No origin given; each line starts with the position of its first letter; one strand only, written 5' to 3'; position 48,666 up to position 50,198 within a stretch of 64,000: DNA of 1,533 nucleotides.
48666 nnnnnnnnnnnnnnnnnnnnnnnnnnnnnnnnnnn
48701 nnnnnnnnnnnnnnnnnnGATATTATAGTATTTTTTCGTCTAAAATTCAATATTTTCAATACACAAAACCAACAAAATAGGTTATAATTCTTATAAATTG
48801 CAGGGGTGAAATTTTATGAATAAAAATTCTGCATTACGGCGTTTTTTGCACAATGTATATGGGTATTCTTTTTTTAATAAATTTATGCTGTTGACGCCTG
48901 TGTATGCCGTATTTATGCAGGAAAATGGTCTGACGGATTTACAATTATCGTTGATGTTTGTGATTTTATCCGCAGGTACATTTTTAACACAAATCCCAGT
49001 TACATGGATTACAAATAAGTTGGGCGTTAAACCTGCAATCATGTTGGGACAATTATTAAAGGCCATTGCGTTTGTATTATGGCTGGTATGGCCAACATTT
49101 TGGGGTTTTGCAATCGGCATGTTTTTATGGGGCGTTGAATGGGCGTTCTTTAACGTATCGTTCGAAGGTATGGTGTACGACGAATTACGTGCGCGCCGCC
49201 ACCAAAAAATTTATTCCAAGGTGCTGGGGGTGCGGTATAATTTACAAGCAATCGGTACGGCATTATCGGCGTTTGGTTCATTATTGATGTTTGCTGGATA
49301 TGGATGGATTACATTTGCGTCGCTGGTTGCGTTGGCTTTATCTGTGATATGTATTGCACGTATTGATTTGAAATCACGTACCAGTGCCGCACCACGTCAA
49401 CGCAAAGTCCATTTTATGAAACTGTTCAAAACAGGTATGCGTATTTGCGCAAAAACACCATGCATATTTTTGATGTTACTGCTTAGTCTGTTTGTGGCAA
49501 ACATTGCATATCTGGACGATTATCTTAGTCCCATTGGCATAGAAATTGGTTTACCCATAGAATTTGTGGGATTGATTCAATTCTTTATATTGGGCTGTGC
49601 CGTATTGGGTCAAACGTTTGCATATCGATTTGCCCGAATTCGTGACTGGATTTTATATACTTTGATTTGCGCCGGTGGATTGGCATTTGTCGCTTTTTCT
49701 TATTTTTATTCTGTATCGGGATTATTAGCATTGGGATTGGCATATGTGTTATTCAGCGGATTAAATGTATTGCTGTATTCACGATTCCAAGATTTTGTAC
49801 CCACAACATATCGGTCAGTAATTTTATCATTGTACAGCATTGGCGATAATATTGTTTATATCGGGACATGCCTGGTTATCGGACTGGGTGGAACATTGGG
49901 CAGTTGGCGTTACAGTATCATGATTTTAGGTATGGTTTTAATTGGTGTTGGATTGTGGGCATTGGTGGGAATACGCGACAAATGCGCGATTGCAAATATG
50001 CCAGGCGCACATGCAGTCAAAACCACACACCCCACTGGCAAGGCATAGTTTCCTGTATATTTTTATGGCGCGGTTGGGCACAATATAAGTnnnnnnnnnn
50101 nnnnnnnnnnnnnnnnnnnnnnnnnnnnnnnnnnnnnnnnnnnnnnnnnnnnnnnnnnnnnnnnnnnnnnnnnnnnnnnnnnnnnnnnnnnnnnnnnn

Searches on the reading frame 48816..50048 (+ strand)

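Call 68: search_protein_families(library=pfam, proteins=[window:48816-50048:+], max_evalue=0.0001)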
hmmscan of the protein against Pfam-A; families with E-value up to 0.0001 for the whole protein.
window:48816-50048:+ (410 aa): 1 family
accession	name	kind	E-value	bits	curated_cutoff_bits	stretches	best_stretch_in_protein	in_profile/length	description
PF07690.21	MFS_1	-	4.4e-16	59.2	33.4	1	19-347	9-342/347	Major Facilitator Superfamily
